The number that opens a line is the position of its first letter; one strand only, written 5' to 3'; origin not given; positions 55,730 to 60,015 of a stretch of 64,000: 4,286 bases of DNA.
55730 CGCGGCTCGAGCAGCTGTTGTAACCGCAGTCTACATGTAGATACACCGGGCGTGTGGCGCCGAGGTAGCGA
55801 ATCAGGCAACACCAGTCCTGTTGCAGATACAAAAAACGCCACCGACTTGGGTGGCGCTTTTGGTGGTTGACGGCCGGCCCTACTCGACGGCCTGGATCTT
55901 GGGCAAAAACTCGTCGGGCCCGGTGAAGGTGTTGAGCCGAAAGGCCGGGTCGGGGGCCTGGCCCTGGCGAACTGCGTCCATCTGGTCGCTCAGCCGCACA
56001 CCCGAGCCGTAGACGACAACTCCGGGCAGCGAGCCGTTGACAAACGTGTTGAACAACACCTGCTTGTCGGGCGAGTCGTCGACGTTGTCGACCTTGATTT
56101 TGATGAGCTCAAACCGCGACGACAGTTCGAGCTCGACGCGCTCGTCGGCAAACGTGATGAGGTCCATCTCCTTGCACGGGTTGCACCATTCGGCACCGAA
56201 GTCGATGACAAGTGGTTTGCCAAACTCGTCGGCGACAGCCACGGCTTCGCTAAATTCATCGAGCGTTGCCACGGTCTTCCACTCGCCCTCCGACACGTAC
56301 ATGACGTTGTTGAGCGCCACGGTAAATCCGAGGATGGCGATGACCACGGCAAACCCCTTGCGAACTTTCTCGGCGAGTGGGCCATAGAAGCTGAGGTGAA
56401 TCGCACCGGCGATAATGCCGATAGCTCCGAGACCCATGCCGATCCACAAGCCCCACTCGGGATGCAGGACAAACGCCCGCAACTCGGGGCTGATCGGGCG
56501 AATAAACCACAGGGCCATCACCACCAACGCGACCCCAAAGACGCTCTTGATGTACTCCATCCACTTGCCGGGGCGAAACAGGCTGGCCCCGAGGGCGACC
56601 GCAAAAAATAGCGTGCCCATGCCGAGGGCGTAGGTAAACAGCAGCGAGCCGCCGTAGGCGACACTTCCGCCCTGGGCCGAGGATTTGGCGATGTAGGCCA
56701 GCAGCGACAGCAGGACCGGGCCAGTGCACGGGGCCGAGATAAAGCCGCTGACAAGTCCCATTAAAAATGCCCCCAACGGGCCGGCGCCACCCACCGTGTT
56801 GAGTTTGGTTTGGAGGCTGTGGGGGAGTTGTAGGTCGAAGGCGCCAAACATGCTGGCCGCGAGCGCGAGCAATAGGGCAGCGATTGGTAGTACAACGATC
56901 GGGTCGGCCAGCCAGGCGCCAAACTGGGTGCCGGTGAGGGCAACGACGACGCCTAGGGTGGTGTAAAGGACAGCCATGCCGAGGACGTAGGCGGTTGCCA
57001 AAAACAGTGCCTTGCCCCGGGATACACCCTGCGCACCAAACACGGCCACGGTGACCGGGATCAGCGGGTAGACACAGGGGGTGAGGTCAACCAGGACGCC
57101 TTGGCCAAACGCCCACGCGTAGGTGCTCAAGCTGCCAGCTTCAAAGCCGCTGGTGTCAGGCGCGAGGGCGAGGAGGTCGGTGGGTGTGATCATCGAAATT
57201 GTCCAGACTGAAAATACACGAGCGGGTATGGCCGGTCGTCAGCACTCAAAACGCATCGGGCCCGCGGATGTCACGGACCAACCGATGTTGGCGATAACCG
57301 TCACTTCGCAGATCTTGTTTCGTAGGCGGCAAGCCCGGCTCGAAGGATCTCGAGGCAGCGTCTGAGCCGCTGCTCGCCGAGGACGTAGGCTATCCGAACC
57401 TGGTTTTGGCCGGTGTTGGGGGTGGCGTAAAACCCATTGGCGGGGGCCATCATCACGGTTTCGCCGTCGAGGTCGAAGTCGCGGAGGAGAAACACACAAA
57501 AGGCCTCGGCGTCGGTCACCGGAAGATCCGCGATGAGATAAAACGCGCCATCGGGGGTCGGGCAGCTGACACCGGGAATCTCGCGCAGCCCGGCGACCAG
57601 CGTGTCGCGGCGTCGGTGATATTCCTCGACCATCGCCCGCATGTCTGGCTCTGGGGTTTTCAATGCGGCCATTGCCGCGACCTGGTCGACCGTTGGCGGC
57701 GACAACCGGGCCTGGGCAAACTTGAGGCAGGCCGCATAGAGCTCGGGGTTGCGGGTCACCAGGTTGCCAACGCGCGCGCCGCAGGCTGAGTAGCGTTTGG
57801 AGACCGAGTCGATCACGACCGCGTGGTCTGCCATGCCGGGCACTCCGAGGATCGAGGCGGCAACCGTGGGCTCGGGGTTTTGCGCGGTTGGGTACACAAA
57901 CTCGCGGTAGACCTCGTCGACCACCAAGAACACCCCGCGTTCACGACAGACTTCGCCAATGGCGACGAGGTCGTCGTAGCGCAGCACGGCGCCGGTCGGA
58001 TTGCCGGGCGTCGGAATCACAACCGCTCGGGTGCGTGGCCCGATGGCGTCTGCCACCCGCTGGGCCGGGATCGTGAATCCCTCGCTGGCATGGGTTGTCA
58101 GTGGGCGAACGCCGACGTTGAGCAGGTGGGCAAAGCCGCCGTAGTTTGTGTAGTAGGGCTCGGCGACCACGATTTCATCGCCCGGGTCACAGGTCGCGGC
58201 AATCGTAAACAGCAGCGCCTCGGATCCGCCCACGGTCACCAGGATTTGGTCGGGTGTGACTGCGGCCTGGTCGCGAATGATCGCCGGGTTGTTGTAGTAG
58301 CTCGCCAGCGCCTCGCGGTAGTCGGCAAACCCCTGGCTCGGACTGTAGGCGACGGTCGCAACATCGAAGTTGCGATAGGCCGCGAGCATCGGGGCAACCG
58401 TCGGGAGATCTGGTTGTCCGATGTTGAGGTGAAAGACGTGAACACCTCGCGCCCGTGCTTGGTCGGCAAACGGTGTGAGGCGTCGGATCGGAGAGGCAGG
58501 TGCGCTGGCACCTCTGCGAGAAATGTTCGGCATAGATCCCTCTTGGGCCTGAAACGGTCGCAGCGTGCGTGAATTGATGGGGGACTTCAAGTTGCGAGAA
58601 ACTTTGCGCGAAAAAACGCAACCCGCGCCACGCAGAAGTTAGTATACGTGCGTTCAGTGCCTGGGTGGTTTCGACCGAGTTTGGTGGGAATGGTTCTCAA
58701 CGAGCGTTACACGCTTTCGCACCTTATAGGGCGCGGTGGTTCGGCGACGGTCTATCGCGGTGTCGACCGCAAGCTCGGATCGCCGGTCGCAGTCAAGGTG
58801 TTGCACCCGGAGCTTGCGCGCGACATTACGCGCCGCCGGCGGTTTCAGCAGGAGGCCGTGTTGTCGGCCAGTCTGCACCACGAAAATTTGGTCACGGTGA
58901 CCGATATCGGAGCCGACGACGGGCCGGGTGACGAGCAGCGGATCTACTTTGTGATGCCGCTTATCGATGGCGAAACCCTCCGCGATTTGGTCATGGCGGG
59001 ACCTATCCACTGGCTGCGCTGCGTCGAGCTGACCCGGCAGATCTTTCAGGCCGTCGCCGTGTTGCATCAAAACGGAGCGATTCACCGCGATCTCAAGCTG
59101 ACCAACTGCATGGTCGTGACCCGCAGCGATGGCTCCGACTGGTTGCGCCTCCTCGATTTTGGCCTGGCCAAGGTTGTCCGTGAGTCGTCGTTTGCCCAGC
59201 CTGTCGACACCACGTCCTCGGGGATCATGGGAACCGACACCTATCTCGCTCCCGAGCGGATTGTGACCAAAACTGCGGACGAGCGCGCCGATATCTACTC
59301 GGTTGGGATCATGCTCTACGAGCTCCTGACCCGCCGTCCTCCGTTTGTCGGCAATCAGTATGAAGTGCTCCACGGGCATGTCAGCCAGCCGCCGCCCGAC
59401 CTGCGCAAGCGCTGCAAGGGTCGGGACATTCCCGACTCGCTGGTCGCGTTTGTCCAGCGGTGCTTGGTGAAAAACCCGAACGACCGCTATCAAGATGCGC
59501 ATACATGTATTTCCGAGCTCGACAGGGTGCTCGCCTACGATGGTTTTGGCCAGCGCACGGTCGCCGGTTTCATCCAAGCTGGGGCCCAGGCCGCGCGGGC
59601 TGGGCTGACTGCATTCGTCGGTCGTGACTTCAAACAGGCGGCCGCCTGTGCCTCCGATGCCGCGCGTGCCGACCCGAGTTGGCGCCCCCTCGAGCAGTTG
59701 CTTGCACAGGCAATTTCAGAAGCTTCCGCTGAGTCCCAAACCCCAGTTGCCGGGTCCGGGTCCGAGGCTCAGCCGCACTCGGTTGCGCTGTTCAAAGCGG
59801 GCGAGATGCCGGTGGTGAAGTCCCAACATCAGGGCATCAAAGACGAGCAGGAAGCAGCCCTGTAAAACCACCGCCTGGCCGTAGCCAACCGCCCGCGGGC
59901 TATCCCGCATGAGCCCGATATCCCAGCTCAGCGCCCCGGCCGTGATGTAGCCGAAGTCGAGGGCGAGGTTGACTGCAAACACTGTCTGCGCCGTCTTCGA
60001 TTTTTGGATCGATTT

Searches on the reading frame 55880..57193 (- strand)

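Call 75: search_protein_families(library=pfam, proteins=[window:55880-57193:-], max_evalue=0.0001)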
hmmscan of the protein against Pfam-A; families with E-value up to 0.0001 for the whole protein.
window:55880-57193:- (437 aa): 4 families
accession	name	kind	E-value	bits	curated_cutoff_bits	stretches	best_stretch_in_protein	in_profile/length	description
PF02683.22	DsbD_TM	-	1.2e-50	172.3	27.1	1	25-234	5-218/219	Cytochrome C biogenesis protein transmembrane domain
PF13899.12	Thioredoxin_7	-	4.9e-11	43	27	1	312-395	4-81/83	Thioredoxin-like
PF03190.21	Thioredox_DsbH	-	6e-06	26.7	27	1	304-383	16-92/163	Protein of unknown function, DUF255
PF00085.26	Thioredoxin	-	1.5e-05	25.4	23.5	1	310-377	6-67/103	Thioredoxin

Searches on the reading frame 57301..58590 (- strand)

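Call 75: search_protein_families(library=pfam, proteins=[window:57301-58590:-], max_evalue=0.0001)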
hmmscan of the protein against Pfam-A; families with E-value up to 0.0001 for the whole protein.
window:57301-58590:- (429 aa): 3 families
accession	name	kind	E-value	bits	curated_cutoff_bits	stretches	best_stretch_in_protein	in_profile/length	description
PF00155.27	Aminotran_1_2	-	5.9e-52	177.5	19.7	1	52-414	3-359/361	Aminotransferase class I and II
PF01053.26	Cys_Met_Meta_PP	-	1.1e-08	34.6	27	1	116-228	70-176/381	Cys/Met metabolism PLP-dependent enzyme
PF00266.25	Aminotran_5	-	5.6e-05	22.7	21.5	0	112-227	59-177/371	Aminotransferase class-V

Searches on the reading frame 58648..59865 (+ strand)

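Call 75: search_protein_families(library=pfam, proteins=[window:58648-59865:+], max_evalue=0.0001)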
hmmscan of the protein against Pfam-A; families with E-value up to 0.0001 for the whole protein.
window:58648-59865:+ (405 aa): 3 families
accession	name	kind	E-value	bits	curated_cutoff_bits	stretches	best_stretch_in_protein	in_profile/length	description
PF00069.31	Pkinase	-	2e-47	162.3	31.7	1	21-282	1-253/263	Protein kinase domain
PF07714.23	PK_Tyr_Ser-Thr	-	2.5e-27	96.3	23.1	1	23-281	3-249/258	Protein tyrosine and serine/threonine kinase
PF03109.22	ABC1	-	3e-06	27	22.9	0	33-61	44-71/244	ABC1 atypical kinase-like domain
